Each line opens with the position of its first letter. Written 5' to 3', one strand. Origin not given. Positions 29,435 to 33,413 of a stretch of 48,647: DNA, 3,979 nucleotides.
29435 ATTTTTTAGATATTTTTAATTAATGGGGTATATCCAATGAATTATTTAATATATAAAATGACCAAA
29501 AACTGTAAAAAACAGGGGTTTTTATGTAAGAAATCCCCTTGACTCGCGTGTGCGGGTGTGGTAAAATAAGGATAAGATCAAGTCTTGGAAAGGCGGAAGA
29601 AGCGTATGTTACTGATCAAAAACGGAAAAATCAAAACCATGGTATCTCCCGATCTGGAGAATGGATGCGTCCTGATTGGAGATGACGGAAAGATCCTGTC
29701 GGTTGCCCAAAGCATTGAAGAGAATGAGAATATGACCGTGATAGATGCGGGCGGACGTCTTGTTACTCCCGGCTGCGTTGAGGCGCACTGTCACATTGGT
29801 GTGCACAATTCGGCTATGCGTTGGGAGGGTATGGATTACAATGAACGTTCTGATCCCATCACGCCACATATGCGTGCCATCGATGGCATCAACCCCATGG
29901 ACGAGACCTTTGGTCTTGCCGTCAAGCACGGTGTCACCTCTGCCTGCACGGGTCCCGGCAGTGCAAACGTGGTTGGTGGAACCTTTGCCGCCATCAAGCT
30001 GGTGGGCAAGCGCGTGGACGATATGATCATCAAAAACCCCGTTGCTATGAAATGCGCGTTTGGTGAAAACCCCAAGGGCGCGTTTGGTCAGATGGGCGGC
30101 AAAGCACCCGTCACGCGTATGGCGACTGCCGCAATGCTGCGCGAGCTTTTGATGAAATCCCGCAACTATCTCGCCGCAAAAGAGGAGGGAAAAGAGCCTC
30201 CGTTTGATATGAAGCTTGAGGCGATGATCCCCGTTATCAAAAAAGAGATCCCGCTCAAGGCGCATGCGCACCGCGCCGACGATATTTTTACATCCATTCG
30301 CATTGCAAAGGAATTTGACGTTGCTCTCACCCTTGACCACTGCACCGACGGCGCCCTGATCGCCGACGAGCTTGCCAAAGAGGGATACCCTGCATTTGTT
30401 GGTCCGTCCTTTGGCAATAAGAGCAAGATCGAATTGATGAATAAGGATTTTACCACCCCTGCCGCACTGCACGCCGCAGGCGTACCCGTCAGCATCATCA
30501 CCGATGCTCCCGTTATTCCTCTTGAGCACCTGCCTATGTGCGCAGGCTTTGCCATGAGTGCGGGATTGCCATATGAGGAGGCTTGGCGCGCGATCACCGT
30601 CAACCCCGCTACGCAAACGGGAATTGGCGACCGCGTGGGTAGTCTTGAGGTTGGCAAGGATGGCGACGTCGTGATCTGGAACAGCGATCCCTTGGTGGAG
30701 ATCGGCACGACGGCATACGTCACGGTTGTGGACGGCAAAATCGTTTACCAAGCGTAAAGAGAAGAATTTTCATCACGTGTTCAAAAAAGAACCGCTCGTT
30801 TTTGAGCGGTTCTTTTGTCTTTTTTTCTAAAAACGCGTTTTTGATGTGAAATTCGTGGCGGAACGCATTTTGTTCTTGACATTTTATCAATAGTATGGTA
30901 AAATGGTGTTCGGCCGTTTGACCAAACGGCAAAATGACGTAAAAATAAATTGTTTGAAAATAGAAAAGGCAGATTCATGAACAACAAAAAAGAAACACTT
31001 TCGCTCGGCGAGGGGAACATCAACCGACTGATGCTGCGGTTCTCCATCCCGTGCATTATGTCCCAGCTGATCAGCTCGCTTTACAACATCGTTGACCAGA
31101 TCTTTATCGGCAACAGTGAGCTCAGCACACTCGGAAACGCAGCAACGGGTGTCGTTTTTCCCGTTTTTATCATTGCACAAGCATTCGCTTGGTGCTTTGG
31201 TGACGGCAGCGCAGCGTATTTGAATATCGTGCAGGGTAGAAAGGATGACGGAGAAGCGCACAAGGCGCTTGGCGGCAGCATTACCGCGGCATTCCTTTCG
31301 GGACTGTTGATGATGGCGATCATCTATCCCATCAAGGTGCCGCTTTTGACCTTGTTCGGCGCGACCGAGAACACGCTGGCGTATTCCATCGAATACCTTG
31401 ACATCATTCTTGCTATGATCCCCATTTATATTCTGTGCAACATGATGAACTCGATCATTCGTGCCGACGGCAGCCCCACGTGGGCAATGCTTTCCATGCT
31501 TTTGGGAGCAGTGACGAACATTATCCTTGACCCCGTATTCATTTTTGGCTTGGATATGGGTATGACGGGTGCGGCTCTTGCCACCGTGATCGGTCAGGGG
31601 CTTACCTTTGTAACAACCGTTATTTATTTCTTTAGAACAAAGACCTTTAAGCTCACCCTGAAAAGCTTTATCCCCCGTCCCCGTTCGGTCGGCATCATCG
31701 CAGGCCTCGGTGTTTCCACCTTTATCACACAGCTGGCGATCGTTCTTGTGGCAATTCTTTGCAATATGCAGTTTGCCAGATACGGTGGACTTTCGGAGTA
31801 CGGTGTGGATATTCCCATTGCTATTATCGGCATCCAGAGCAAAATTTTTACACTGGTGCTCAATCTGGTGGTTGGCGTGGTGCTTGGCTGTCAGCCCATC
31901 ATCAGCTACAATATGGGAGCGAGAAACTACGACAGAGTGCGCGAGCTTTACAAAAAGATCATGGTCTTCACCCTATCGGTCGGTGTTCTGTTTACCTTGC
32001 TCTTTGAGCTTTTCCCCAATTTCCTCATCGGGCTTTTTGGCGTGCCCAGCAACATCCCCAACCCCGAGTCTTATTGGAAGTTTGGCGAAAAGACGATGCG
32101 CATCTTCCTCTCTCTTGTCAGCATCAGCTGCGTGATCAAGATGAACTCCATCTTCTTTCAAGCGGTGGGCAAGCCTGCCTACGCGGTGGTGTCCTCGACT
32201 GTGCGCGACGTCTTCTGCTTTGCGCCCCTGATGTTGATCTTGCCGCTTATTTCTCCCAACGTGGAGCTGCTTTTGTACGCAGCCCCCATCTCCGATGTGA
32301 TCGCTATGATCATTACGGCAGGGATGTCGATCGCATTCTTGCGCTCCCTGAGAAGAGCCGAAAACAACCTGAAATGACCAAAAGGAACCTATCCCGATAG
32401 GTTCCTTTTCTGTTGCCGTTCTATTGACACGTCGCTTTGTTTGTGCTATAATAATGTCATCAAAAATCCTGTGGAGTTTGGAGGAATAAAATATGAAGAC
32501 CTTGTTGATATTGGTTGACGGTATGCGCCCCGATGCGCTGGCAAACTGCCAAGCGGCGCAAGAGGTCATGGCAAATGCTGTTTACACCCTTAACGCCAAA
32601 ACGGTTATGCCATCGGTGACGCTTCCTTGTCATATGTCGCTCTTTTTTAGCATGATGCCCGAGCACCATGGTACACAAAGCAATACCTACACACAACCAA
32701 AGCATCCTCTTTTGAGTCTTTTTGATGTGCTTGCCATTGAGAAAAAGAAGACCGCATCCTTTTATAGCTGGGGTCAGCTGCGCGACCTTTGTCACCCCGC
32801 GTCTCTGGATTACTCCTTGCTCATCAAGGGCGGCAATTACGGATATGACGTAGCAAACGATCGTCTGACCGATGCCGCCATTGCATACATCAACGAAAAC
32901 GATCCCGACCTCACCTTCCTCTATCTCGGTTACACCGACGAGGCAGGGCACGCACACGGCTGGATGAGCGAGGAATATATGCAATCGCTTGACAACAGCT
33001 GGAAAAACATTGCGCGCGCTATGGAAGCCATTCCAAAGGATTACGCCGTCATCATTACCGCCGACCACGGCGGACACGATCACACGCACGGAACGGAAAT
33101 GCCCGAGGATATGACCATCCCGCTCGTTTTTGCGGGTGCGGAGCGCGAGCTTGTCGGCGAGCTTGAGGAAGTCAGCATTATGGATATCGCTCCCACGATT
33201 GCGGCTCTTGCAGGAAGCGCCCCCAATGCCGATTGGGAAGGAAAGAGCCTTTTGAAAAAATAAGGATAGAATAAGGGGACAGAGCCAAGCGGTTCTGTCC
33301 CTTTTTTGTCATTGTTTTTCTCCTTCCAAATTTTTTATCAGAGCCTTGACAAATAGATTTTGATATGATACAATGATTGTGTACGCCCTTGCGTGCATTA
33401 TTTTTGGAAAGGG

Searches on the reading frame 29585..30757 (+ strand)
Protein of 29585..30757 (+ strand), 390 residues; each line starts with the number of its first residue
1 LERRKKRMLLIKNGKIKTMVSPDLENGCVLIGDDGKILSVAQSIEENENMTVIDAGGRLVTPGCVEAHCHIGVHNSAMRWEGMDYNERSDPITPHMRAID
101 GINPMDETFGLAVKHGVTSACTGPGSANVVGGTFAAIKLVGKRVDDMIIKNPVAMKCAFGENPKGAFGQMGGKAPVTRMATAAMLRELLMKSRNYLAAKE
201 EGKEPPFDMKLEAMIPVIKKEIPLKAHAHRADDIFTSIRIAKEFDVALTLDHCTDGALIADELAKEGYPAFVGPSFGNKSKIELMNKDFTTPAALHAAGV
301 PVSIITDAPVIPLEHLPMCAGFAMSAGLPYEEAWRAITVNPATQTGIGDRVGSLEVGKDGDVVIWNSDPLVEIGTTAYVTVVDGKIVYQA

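Call 82: search_protein_families(library=pfam, proteins=[window:29585-30757:+], max_evalue=0.0001)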
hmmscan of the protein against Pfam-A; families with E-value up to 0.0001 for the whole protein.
window:29585-30757:+ (390 aa): 2 families
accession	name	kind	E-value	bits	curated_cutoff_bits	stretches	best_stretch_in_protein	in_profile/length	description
PF07969.17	Amidohydro_3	-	4e-20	73.2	29.7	1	293-388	360-472/472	Amidohydrolase family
PF01979.26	Amidohydro_1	-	3.4e-14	53.3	25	1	60-387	2-345/345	Amidohydrolase family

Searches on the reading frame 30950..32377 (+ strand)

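Call 82: search_protein_families(library=pfam, proteins=[window:30950-32377:+], max_evalue=0.0001)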
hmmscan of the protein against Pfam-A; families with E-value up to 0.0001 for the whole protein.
window:30950-32377:+ (475 aa): 1 family
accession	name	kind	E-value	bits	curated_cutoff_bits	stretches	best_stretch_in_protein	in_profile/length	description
PF01554.23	MatE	-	3.1e-27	95.7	24.9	2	34-196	1-161/161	MatE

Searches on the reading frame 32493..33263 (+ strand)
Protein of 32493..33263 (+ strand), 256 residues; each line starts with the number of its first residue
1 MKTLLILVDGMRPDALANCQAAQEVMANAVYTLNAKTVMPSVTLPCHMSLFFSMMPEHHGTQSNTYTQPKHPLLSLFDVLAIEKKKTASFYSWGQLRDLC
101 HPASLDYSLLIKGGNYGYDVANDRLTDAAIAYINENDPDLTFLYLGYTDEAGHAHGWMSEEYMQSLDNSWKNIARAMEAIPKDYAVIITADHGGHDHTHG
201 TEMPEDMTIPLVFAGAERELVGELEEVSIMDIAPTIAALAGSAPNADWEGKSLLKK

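Call 82: search_protein_families(library=pfam, proteins=[window:32493-33263:+], max_evalue=0.0001)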
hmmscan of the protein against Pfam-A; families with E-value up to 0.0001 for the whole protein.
window:32493-33263:+ (256 aa): 3 families
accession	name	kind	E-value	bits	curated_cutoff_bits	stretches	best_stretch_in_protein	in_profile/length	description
PF01663.27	Phosphodiest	-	6.5e-22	79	23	1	3-196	1-223/342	Type I phosphodiesterase / nucleotide pyrophosphatase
PF01676.23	Metalloenzyme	-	3.1e-11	43.7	24.3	1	118-240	127-248/252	Metalloenzyme superfamily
PF00884.28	Sulfatase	-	2.4e-06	27.5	25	1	162-241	206-300/301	Sulfatase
